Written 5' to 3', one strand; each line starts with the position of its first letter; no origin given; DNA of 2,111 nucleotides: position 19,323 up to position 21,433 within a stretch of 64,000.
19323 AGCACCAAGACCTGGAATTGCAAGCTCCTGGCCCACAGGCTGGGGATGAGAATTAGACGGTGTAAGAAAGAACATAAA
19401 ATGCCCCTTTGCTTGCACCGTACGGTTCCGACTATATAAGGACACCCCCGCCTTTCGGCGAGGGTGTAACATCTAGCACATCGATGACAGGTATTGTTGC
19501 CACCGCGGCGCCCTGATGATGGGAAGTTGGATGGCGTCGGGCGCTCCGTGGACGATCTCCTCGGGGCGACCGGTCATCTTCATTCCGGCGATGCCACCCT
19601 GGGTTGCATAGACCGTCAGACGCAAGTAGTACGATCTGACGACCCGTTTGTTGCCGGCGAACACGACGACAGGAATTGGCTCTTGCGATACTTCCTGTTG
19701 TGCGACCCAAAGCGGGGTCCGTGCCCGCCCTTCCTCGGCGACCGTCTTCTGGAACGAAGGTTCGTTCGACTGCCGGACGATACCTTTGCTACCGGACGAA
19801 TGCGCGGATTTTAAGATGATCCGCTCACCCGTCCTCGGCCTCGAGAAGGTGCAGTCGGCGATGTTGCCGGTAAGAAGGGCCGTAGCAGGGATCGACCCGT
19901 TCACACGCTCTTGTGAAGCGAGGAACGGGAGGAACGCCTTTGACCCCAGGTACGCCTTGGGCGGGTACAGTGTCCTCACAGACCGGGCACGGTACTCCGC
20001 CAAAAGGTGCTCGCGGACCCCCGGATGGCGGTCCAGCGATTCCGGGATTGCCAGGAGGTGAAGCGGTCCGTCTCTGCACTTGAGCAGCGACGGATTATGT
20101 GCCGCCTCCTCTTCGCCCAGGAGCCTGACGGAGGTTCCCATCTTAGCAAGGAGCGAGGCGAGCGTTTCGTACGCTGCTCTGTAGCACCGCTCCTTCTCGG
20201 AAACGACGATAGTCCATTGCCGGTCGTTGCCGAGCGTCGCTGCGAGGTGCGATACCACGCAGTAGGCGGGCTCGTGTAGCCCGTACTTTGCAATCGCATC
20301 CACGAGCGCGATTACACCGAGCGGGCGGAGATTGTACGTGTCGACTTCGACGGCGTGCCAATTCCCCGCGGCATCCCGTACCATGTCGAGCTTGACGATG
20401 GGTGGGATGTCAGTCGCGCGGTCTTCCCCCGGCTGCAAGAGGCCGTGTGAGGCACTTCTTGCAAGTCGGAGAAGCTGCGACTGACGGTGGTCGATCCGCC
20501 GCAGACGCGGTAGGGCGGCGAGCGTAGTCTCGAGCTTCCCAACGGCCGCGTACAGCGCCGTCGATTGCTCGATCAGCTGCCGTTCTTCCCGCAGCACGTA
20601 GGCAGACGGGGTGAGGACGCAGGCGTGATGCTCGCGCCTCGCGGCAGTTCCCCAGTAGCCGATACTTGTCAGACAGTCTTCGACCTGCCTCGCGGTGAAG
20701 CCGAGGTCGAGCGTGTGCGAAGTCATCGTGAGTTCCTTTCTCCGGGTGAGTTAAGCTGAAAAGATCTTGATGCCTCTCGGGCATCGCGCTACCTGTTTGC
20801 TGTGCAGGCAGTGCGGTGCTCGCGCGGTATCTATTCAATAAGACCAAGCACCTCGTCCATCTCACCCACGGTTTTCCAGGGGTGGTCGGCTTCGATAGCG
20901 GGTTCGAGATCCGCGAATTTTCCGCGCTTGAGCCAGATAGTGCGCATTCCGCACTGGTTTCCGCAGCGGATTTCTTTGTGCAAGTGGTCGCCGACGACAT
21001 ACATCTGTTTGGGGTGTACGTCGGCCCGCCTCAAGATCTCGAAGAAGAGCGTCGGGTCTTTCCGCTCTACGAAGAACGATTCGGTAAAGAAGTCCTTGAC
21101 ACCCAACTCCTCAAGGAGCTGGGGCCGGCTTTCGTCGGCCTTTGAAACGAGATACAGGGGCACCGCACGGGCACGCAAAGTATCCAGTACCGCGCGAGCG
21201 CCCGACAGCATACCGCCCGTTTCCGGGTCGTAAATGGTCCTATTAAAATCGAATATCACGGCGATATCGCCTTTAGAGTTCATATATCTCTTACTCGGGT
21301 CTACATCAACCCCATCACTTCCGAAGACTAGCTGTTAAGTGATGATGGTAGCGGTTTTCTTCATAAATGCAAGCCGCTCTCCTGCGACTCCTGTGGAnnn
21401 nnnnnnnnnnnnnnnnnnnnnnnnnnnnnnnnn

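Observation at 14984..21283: pepM-ppd phosphonate pair with non-canonical partners, a candidate phosphonate-conjugate locus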

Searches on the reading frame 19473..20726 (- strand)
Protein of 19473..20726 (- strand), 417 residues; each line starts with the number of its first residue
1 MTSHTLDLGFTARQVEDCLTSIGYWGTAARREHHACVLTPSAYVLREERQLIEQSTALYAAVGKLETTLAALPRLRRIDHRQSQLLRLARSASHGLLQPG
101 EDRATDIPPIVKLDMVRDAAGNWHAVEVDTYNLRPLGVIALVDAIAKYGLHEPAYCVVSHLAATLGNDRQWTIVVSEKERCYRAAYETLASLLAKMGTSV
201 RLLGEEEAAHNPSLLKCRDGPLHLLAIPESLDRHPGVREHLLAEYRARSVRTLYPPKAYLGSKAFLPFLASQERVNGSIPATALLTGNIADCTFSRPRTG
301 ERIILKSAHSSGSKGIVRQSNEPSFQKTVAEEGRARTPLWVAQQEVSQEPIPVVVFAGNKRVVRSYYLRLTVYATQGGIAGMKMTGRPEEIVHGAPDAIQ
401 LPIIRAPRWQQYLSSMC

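Call 3: search_protein_families(library=pfam, proteins=[window:19473-20726:-], max_evalue=0.01)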
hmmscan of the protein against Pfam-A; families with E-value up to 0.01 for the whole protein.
window:19473-20726:- (417 aa): 0 families

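Call 4: search_protein_families(library=ncbifam, proteins=[window:19473-20726:-], max_evalue=0.01)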
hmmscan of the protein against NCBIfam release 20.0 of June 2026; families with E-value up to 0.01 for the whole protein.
window:19473-20726:- (417 aa): 0 families

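Call 5: find_homologous_proteins(query=window:19473-20726:-)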
Query window:19473-20726:- (417 aa): 14 proteins with E <= 0.001 among 8000 candidates.
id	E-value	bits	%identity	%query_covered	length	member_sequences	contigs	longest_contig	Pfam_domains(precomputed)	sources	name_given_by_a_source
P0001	5.8e-277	936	100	100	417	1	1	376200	-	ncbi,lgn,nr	ncbi:hypothetical protein HY971_00685 [Candidatus Kaiserbacteria bacterium]|nr:hypothetical protein 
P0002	4.1e-165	568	63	97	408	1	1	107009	-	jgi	jgi:hypothetical protein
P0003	7.7e-163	560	61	97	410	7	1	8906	-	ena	-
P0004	4.5e-143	495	57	97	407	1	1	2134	-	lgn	-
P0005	2.1e-120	421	50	97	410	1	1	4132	-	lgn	-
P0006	2.9e-112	394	48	98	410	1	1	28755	-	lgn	-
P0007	3.2e-112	394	48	97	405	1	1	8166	-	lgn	-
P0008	7.6e-103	363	46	97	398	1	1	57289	-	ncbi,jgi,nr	ncbi:hypothetical protein C4568_01385 [Candidatus Parcubacteria bacterium]|nr:MAG: hypothetical prot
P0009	2.2e-90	322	40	97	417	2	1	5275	-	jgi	-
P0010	8.3e-90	320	42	96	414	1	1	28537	-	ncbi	-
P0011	1.2e-79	286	41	97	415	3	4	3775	-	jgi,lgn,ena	-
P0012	2.1e-76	276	41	97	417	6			-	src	-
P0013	5.2e-71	258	37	96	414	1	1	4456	-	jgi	jgi:hypothetical protein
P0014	1.4e-68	250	36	97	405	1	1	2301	-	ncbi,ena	-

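Call 7: find_encoding_contigs(protein=P0002, flank=10000, max_places=2)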
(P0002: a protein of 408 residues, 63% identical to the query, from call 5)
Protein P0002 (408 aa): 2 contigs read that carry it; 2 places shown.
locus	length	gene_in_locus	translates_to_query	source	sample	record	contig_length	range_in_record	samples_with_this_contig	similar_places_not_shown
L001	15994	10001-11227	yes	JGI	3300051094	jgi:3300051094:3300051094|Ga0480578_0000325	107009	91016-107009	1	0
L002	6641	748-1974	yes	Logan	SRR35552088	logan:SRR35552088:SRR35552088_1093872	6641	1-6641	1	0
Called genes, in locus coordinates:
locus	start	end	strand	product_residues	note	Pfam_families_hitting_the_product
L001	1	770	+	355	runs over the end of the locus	PF01872:RibD_C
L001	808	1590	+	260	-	-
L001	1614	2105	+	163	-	PF02502:LacAB_rpiB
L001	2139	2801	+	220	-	PF00702:Hydrolase, PF13419:HAD_2, PF13242:Hydrolase_like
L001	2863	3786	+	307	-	PF01791:DeoC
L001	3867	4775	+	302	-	PF09924:LPG_synthase_C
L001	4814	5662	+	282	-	PF02475:TRM5-TYW2_MTfase (weak), PF03602:Cons_hypoth95 (weak), PF05175:MTS (faint), PF06325:PrmA, PF08704:GCD14 (faint), PF08241:Methyltransf_11 (weak), PF13649:Methyltransf_25, PF13847:Methyltransf_31 (weak)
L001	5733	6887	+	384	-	-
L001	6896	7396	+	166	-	-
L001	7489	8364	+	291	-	PF01156:IU_nuc_hydro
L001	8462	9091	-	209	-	PF00406:ADK (weak)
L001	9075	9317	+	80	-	-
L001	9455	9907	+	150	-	PF00702:Hydrolase, PF13419:HAD_2, PF13242:Hydrolase_like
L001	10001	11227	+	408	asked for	-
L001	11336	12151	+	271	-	PF02518:HATPase_c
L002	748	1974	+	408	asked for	-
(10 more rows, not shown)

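Call 8: find_encoding_contigs(protein=P0008, flank=10000, max_places=2)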
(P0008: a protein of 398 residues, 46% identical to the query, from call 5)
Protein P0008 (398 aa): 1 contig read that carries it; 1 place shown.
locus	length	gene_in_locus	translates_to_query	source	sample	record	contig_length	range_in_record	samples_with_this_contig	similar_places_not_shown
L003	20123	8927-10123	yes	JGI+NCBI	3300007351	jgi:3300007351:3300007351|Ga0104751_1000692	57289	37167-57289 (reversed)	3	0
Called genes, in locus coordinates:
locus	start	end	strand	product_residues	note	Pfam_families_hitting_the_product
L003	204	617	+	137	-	-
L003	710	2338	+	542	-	PF01565:FAD_binding_4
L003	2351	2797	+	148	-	PF00581:Rhodanese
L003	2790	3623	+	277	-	PF23914:TPR_CcmH_CycH (faint), PF00515:TPR_1 (faint), PF07719:TPR_2 (faint), PF13181:TPR_8 (faint), PF13371:TPR_9 (faint), PF13424:TPR_12 (faint), PF13432:TPR_16 (weak), PF14559:TPR_19 (weak), +2 more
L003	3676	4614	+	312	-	PF09924:LPG_synthase_C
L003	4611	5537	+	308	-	PF00892:EamA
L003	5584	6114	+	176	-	PF00856:SET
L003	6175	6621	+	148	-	-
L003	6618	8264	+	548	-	PF02518:HATPase_c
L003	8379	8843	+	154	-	PF00702:Hydrolase, PF13419:HAD_2, PF13242:Hydrolase_like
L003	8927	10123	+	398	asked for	-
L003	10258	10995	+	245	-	PF26317:CntK_N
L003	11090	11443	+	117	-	PF27742:CTXL_M (faint)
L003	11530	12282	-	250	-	PF12146:Hydrolase_4, PF00561:Abhydrolase_1 (weak), PF02129:Peptidase_S15 (faint), PF12697:Abhydrolase_6, PF20408:Abhydrolase_11 (faint), PF00326:Peptidase_S9 (faint)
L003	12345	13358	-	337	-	PF00044:Gp_dh_N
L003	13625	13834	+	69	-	-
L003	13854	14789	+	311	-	PF00579:tRNA-synt_1b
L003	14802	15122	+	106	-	-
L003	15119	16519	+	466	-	PF01336:tRNA_anti-codon, PF00152:tRNA-synt_2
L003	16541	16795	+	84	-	-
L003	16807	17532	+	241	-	PF02616:SMC_ScpA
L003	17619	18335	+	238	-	PF04079:SMC_ScpB, PF12802:MarR_2 (faint)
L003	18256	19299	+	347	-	PF00768:Peptidase_S11, PF13354:Beta-lactamase2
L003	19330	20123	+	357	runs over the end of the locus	PF00953:Glycos_transf_4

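Call 9: find_encoding_contigs(protein=P0010, flank=10000, max_places=2)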
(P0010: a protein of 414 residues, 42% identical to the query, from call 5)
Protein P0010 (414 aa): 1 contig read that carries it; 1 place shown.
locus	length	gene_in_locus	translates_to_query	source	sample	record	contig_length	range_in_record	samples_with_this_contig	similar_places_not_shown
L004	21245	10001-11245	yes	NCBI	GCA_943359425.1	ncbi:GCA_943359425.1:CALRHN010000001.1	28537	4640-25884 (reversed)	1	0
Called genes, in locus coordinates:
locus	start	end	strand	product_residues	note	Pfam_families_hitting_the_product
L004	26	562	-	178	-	-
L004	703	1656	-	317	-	PF02557:VanY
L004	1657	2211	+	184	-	PF01025:GrpE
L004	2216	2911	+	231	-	-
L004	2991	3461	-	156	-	PF20803:PaaX_M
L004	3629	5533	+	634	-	PF00012:HSP70, PF06723:MreB_Mbl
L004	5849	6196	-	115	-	-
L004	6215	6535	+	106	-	PF01035:DNA_binding_1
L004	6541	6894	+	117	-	-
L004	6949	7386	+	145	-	-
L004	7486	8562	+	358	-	PF00226:DnaJ, PF01556:DnaJ_C, PF00684:DnaJ_CXXCXGXG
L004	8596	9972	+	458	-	PF00278:Orn_DAP_Arg_deC (weak), PF02784:Orn_Arg_deC_N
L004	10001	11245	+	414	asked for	-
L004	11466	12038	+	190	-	-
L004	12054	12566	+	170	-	PF01862:PvlArgDC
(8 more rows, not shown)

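Call 40: search_solved_structures(query=A2, max_evalue=10, show_alignments=2)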
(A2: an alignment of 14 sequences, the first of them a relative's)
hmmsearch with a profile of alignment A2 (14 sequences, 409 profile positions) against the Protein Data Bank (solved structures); distinct sequences matched with E-value up to 10: 1.
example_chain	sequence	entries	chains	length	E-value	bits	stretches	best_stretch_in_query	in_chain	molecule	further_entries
9ir5_A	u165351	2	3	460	0.49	12.2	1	221-286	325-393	UDP-N-acetylmuramate--L-alanine ligase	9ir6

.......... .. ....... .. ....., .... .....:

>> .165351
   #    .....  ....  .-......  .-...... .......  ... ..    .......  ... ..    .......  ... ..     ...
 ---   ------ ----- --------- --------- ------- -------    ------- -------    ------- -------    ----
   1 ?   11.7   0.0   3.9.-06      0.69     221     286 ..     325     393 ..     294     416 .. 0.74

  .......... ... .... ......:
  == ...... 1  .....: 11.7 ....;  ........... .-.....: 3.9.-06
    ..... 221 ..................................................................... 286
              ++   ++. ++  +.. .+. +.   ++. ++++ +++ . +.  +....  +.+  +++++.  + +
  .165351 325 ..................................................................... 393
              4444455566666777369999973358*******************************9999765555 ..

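Call 46: predict_structure(alignment_id=A2)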
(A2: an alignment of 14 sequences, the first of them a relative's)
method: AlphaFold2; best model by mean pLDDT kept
length: 417 residues; sequences in the alignment: 14
mean_pLDDT: 89.6   pTM: 0.89
mean pLDDT of the five models: 89.6, 88.6, 88.2, 87.8, 86.1
residues with pLDDT >= 90: 284; 70-90: 113; 50-70: 13; < 50: 7
segments of 3 or more residues with pLDDT < 50: 412-417
pLDDT, mean of each block of 10 residues (from residue 1): 81 91 87 85 93 96 95 92 92 91 83 93 93 90 91 94 90 93 92 95 95 87 91 92 92 91 94 90 89 89 89 80 92 87 93 92 94 96 93 80 79 48
secondary structure, 60 per line:
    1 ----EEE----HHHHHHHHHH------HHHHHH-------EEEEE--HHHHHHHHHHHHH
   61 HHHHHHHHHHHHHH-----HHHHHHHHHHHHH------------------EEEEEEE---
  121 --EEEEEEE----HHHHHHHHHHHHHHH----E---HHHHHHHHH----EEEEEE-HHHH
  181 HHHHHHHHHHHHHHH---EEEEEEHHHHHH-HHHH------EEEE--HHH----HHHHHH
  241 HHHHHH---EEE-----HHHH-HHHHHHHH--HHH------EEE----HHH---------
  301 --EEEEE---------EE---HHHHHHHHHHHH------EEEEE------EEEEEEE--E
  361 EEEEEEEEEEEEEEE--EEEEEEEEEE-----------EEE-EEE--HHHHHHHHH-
elements in order: E5-7 H12-21 H28-33 E41-45 H48-74 H80-92 E111-117 E123-129 H134-148 H157-165 E170-175 H177-195 E199-204 H205-210 H212-215 E222-225 H235-246 E250-252 H258-261 H263-270 E282-284 E303-307 H322-333 E340-344 E351-357 E360-375 E378-387 E399-401 E403-405 H408-416

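Call 51: fold_search(model_id=the predicted structure, library=pdb)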
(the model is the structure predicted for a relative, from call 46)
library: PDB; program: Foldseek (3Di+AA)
matches with E <= 10: 828; with E <= 0.001: 48
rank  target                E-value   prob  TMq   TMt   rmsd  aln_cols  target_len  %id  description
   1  8fbz_A                1.4e-13  1.00  0.59  0.54   7.0       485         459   12  Crystal Structure of apo human Glutathione Synthetase Y270E (released 2024-05-08)
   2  8fbz_B                1.9e-13  1.00  0.61  0.56   7.0       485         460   13  Crystal Structure of apo human Glutathione Synthetase Y270E (released 2024-05-08)
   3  1m0w_A                3.4e-13  1.00  0.60  0.54   7.2       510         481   14  Yeast Glutathione Synthase Bound to gamma-glutamyl-cysteine, AMP-PNP and 2 Magnesium Ions (released 2002-12-11)
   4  5oes_E                1.7e-12  1.00  0.58  0.55   7.5       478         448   14  The structure of a glutathione synthetase (StGSS1) from Solanum tuberosum in ADP and y-EC bound closed conformation. (released 2018-04-25)
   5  7uk6                  2.6e-12  1.00  0.62  0.65   6.4       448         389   14  Apo form of YjfC from Escherichia coli K-12 (released 2023-02-15)
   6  2hgs                  2.6e-12  1.00  0.55  0.49   8.2       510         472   12  HUMAN GLUTATHIONE SYNTHETASE (released 1999-06-22)
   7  5oes_A                3.4e-12  1.00  0.57  0.54   7.6       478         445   14  The structure of a glutathione synthetase (StGSS1) from Solanum tuberosum in ADP and y-EC bound closed conformation. (released 2018-04-25)
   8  5oes_B                3.6e-12  1.00  0.58  0.54   7.6       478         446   14  The structure of a glutathione synthetase (StGSS1) from Solanum tuberosum in ADP and y-EC bound closed conformation. (released 2018-04-25)
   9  1m0w_B                4.8e-12  1.00  0.58  0.51   7.0       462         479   14  Yeast Glutathione Synthase Bound to gamma-glutamyl-cysteine, AMP-PNP and 2 Magnesium Ions (released 2002-12-11)
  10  5oeu_A                7.2e-12  1.00  0.53  0.49   8.5       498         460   11  The structure of a glutathione synthetase like-effector (GSS22) from Globodera pallida in ADP-bound closed conformatio (released 2018-04-25)
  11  3kal_A                7.7e-12  1.00  0.62  0.56   7.4       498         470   10  Structure of homoglutathione synthetase from Glycine max in closed conformation with homoglutathione, ADP, a sulfate i (released 2009-12-22)
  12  5oes_F                7.7e-12  1.00  0.58  0.55   7.5       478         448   14  The structure of a glutathione synthetase (StGSS1) from Solanum tuberosum in ADP and y-EC bound closed conformation. (released 2018-04-25)
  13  5oes_C                1.0e-11  1.00  0.58  0.55   7.5       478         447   14  The structure of a glutathione synthetase (StGSS1) from Solanum tuberosum in ADP and y-EC bound closed conformation. (released 2018-04-25)
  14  3kal_B                1.7e-11  1.00  0.57  0.51   6.9       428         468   12  Structure of homoglutathione synthetase from Glycine max in closed conformation with homoglutathione, ADP, a sulfate i (released 2009-12-22)
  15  3o98_A                1.9e-11  1.00  0.57  0.41   7.5       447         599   16  Glutathionylspermidine synthetase/amidase C59A complex with ADP and Gsp (released 2011-03-02)
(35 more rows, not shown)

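Call 69: find_encoding_contigs(protein=P0006, flank=9000, max_places=1)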
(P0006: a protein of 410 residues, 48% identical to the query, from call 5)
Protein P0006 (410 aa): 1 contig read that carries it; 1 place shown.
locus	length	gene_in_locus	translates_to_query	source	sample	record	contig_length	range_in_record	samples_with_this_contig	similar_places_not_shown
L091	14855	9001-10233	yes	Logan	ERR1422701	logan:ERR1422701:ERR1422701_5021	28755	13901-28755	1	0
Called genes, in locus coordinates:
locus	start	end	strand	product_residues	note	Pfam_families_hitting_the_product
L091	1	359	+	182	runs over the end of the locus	PF01025:GrpE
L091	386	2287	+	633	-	PF00012:HSP70, PF06723:MreB_Mbl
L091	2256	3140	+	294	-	PF01636:APH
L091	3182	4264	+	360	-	PF00226:DnaJ, PF01556:DnaJ_C, PF00684:DnaJ_CXXCXGXG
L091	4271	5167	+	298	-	PF00892:EamA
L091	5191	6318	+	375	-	PF00278:Orn_DAP_Arg_deC, PF02784:Orn_Arg_deC_N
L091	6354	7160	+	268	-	-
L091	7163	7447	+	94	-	-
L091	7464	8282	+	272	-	PF02518:HATPase_c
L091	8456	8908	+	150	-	PF00702:Hydrolase, PF13419:HAD_2 (weak), PF13242:Hydrolase_like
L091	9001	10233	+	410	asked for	-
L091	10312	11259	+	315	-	PF00579:tRNA-synt_1b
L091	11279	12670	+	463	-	PF01336:tRNA_anti-codon, PF00152:tRNA-synt_2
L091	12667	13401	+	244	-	PF02616:SMC_ScpA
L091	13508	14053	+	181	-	PF04079:SMC_ScpB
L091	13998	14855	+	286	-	?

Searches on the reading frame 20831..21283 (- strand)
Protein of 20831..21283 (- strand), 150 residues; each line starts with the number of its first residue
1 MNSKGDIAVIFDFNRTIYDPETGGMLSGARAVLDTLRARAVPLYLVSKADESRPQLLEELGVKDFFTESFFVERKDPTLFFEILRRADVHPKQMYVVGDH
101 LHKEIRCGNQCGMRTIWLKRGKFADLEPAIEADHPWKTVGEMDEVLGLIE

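Call 3: search_protein_families(library=pfam, proteins=[window:20831-21283:-], max_evalue=0.01)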
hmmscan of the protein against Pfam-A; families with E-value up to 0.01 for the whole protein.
window:20831-21283:- (150 aa): 3 families
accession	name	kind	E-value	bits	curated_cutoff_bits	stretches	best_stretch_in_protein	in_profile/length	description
PF13242.12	Hydrolase_like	-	8e-10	38.9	22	1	77-133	7-66/75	HAD-hyrolase-like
PF00702.32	Hydrolase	-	2e-08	35.3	26.4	1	22-110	96-189/191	haloacid dehalogenase-like hydrolase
PF13419.12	HAD_2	-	7.1e-08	33.2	23.8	1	26-117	81-177/178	Haloacid dehalogenase-like hydrolase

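Call 4: search_protein_families(library=ncbifam, proteins=[window:20831-21283:-], max_evalue=0.01)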
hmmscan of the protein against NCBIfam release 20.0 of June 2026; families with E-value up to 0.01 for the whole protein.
window:20831-21283:- (150 aa): 22 families
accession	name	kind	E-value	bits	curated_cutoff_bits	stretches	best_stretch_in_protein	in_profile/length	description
TIGR02253.1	CTE7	subfamily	9.1e-14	51.7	169.75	1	25-141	95-216/221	TIGR02253 family HAD-type hydrolase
TIGR02252.1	DREG-2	subfamily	7.1e-10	39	155.2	1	25-117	106-203/203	HAD hydrolase, REG-2-like, family IA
TIGR01668.1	YqeG_hyp_ppase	hypoth_equivalog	7.6e-10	38.6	89.1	1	8-124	27-141/170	YqeG family HAD IIIA-type phosphatase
TIGR01458.1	HAD-SF-IIA-hyp3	hypoth_equivalog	6.3e-07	29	175.95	1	71-125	176-230/257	TIGR01458 family HAD-type hydrolase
NF052576.1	PymNtasePynAStpc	equivalog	2.9e-06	27.1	350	1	21-122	96-204/229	pyrimidine 5'-nucleotidase PynA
TIGR01460.1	HAD-SF-IIA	subfamily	4.9e-06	26.5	100.15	1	83-120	206-245/246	HAD-IIA family hydrolase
NF053830.1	RUBPPhHalo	equivalog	6.7e-06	25.9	330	1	26-146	105-231/234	ribulose-1,5-bisphosphate 5-phosphatase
TIGR02254.1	YjjG_YfnB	equivalog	7.3e-06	25.6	159.9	1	24-121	97-199/223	YjjG family noncanonical pyrimidine nucleotidase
TIGR01549.1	HAD-SF-IA-v1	subfamily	1.6e-05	25.3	23.3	1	37-112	73-149/149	HAD-IA family hydrolase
TIGR01662.1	HAD-SF-IIIA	subfamily_domain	1.7e-05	24.9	44.6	1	32-120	33-140/141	HAD-IIIA family hydrolase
TIGR01509.1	HAD-SF-IA-v3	subfamily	1.9e-05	24.9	29.4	1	27-118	68-154/154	HAD-IA family hydrolase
TIGR01452.1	PGP_euk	subfamily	2.8e-05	23.7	201.95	1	76-121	204-249/279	phosphoglycolate/pyridoxal phosphate family phosphatase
TIGR01428.1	HAD_type_II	equivalog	0.00013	22.1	125.4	1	29-122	96-194/197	haloacid dehalogenase type II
NF006976.0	PRK09449.1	equivalog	0.00014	21.4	183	1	25-132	96-208/225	pyrimidine 5'-nucleotidase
NF009695.0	PRK13222.1-2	equivalog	0.00018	21.1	225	1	27-148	97-221/226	phosphoglycolate phosphatase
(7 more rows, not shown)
